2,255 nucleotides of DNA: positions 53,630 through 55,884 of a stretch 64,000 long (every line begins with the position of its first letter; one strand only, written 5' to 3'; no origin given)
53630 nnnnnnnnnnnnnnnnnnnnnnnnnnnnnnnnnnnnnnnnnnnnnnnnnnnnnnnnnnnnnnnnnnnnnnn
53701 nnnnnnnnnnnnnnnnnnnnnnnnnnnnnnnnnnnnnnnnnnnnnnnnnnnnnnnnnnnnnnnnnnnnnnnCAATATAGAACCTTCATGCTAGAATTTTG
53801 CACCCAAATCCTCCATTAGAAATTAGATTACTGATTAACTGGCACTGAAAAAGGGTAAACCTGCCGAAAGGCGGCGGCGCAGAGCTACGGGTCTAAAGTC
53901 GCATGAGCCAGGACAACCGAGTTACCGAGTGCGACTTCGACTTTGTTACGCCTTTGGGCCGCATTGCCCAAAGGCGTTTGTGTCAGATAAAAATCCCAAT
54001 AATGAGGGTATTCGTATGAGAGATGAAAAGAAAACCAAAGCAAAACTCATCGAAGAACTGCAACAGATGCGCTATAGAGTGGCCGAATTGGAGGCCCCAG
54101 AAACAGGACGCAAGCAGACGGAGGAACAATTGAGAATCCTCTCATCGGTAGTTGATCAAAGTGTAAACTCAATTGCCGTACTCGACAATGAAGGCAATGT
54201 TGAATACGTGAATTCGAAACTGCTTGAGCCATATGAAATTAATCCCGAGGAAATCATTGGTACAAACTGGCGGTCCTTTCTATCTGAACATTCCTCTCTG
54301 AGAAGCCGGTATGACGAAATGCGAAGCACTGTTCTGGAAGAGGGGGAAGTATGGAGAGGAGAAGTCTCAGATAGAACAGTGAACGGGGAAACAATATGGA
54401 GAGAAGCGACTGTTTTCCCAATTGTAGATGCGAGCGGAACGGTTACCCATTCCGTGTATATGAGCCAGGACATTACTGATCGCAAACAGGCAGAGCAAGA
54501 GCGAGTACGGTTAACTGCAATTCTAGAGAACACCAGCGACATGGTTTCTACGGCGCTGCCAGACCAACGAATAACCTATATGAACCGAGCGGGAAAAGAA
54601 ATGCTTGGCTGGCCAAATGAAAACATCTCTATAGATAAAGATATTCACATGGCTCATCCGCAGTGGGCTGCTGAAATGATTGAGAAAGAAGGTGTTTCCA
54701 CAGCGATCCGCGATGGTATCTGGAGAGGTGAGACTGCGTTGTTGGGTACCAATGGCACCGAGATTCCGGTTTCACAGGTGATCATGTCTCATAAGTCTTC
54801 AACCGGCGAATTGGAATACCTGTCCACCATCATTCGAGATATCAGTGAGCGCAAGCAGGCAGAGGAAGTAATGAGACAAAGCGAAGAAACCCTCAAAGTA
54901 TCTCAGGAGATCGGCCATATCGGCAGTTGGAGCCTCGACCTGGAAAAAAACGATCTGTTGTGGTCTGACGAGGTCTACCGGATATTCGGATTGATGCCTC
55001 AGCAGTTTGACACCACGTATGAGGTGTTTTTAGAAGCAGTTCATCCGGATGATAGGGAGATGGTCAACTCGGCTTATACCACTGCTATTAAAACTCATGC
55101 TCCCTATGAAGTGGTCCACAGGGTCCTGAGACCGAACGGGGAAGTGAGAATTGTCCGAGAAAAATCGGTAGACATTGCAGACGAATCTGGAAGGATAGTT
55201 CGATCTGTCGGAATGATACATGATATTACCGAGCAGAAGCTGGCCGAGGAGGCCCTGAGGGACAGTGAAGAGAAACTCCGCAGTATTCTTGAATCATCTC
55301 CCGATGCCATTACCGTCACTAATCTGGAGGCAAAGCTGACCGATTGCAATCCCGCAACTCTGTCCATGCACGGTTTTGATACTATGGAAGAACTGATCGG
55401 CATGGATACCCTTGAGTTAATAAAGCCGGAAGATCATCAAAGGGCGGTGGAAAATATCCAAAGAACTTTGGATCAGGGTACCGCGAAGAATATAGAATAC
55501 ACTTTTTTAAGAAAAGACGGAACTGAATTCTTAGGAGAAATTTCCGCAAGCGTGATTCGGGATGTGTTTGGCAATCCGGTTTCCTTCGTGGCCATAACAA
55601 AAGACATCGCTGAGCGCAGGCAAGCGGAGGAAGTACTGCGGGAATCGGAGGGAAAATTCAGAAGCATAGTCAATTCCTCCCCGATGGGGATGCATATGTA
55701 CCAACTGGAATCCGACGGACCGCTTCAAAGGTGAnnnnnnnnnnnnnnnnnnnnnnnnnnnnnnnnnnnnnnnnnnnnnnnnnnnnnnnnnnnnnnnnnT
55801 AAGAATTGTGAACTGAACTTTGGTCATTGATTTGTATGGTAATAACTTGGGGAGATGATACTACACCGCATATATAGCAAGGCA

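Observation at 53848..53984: Candidate c-di-GMP-I (GEMM)-like riboswitch with built-in intrinsic terminator upstream of a PAS-only sensor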

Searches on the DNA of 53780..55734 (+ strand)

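Call 56: search_rna_families(sources=[L090, L091, L093, L094, L097, L098], threshold=gathering, show_alignments=4)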
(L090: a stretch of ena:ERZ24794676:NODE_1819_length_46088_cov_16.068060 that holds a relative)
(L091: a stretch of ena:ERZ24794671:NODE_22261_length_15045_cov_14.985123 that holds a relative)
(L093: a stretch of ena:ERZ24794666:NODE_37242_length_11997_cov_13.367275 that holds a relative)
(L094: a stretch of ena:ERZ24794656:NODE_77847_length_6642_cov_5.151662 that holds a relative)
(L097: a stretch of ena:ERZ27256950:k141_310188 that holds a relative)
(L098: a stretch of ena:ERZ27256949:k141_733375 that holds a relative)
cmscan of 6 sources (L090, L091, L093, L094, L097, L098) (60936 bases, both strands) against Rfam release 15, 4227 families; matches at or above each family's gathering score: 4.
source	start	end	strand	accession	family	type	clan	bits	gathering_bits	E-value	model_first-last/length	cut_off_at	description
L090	12834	12922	-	RF01051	c-di-GMP-I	Cis-reg; riboswitch;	CL00126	80.3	35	3.2e-14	1-87/87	no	c-di-GMP-I riboswitch aptamer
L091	6002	6090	-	RF01051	c-di-GMP-I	Cis-reg; riboswitch;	CL00126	80.3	35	3.2e-14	1-87/87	no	c-di-GMP-I riboswitch aptamer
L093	3005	3093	-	RF01051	c-di-GMP-I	Cis-reg; riboswitch;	CL00126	80.3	35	3.2e-14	1-87/87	no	c-di-GMP-I riboswitch aptamer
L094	4502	4590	-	RF01051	c-di-GMP-I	Cis-reg; riboswitch;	CL00126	80.3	35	3.2e-14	1-87/87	no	c-di-GMP-I riboswitch aptamer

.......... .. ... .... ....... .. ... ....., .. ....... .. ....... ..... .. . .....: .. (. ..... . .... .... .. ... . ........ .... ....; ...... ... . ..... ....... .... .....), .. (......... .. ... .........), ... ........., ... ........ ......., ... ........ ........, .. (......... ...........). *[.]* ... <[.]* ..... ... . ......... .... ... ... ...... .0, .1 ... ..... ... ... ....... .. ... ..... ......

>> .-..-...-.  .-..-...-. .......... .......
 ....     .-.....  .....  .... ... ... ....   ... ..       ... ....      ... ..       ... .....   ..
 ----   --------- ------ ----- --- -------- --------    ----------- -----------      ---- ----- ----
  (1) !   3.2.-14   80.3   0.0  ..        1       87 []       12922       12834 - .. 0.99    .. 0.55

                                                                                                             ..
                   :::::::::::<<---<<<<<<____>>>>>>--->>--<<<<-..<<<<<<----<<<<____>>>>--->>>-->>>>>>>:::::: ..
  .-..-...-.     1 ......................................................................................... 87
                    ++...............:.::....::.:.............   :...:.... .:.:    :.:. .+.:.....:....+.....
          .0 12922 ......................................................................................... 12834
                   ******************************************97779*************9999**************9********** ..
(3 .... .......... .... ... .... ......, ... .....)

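Call 60: search_rna_families(source=L090, start=12700, end=13500, threshold=evalue, max_evalue=10, show_alignments=4)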
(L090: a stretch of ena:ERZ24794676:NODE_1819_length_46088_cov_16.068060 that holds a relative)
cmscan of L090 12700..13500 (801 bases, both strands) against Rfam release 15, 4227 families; matches with E-value up to 10: 5.
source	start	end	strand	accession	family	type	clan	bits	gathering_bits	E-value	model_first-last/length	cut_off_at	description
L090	12834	12922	-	RF01051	c-di-GMP-I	Cis-reg; riboswitch;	CL00126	80.3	35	4.3e-16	1-87/87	no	c-di-GMP-I riboswitch aptamer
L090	12755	12795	-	RF04343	Plastid-psbA-2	Cis-reg;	CL00153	16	55.8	6.1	1-60/60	no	Plastid-psbA-2 3UTR RNA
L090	12700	12769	-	RF00428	SNORA38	Gene; snRNA; snoRNA; HACA-box;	-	15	60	2.6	1-85/131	3'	Small nucleolar RNA SNORA38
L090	13422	13490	-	RF01516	v-snoRNA-1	Gene; snRNA; snoRNA; CD-box;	-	14.8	75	3.3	1-65/65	no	Human herpesvirus 1 small nucleolar RNA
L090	13202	13261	+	RF01051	c-di-GMP-I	Cis-reg; riboswitch;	CL00126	13.7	35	8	1-87/87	no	c-di-GMP-I riboswitch aptamer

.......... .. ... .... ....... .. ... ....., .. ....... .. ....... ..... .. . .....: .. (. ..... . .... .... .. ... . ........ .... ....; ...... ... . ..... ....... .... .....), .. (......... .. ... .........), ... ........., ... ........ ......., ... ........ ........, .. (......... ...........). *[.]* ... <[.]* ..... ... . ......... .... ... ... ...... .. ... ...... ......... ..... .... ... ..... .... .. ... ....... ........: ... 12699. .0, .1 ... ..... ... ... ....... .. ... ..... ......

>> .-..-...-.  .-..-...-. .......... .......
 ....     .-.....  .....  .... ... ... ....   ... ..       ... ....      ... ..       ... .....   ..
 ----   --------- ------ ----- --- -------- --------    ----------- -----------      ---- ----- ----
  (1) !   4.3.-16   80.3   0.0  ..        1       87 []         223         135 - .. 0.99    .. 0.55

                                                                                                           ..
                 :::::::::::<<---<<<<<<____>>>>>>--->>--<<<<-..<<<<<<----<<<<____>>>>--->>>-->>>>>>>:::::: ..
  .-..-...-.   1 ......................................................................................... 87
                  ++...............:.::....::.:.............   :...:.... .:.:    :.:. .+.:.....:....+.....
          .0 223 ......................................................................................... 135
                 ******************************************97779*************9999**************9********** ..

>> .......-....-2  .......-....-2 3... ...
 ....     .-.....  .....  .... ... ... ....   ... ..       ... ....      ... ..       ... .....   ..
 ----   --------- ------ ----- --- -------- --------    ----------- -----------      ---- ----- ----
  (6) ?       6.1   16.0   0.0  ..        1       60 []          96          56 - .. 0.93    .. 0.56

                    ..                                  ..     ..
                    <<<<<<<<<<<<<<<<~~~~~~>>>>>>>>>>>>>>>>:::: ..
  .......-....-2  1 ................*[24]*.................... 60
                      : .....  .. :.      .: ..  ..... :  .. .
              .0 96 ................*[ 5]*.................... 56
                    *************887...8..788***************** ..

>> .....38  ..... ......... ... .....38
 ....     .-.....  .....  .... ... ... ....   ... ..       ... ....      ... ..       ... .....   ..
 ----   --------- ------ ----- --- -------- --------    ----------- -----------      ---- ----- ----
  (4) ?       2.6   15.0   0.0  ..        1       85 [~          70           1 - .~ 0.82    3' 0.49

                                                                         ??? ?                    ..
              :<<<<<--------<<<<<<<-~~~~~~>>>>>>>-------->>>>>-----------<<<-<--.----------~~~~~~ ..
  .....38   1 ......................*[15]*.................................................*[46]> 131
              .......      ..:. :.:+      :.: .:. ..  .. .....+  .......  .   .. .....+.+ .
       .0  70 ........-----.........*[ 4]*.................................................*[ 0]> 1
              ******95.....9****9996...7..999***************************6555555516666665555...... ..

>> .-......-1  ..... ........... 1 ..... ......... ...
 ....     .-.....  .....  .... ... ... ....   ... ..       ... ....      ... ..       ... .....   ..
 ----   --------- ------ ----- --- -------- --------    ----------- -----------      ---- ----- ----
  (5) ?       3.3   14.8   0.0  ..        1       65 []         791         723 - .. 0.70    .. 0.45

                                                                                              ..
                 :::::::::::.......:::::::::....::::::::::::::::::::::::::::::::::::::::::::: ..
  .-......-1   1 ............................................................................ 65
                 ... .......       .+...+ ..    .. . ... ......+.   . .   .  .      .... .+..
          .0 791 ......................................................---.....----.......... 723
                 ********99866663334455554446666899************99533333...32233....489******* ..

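Call 72: search_rna_families(source=window, start=53780, end=54020, threshold=evalue, max_evalue=10, show_alignments=3)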
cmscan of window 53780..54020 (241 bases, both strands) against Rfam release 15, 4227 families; matches with E-value up to 10: 4.
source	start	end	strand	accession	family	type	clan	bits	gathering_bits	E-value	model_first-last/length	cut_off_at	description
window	53844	53929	+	RF01051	c-di-GMP-I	Cis-reg; riboswitch;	CL00126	57.7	35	4.3e-11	1-87/87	no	c-di-GMP-I riboswitch aptamer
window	53822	53858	+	RF02929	algC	Cis-reg;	-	18.8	33.8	0.18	1-52/52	no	algC RNA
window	53895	53955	+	RF01803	GABA3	Cis-reg;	-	16.5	57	0.48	1-54/54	no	Editing element of GABA-3 exon 9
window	53780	53836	-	RF00215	Tombus_3_III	Cis-reg;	-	11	35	8.7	1-70/70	no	Tombus virus defective interfering (DI) RNA region 3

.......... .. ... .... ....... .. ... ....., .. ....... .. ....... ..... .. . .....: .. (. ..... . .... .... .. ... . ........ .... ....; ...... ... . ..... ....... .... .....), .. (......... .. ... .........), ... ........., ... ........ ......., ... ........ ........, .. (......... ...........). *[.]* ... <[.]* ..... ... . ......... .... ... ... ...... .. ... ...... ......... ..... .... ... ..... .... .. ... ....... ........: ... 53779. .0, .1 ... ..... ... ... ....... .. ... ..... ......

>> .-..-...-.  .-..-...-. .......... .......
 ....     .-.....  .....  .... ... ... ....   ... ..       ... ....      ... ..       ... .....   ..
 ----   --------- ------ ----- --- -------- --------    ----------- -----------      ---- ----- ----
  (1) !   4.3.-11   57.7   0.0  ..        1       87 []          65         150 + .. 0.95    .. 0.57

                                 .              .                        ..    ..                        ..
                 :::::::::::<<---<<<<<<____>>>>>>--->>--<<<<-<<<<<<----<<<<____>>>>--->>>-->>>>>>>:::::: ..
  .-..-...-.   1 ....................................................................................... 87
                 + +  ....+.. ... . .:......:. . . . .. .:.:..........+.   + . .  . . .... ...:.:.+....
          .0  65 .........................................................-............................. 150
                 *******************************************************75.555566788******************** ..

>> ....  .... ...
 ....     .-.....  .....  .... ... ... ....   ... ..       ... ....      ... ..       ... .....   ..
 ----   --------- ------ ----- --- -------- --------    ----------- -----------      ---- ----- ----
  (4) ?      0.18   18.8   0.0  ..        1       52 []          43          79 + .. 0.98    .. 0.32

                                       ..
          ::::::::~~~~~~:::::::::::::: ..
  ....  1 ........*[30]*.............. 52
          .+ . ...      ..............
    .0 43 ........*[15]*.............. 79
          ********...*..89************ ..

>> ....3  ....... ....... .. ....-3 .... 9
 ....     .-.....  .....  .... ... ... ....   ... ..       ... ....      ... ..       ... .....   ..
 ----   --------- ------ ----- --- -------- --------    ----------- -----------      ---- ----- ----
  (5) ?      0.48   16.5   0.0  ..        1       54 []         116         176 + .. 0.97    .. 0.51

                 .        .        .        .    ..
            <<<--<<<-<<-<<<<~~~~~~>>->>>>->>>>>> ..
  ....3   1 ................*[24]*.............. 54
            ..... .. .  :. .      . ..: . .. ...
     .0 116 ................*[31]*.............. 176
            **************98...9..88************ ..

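Call 78: build_rna_model(alignment_id=A2, structure=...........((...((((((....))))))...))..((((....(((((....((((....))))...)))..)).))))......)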
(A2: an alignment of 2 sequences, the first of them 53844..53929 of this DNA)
Model R1 built from alignment A2 (2 sequences, 89 columns); structure: as given.
model positions 89; base pairs 21; branch points 1; effective number of sequences 1.18; information 0.639 bits per position. Calibrated on 0.2 Mb of random sequence (short: E-values are rough).
structure used (alignment columns):
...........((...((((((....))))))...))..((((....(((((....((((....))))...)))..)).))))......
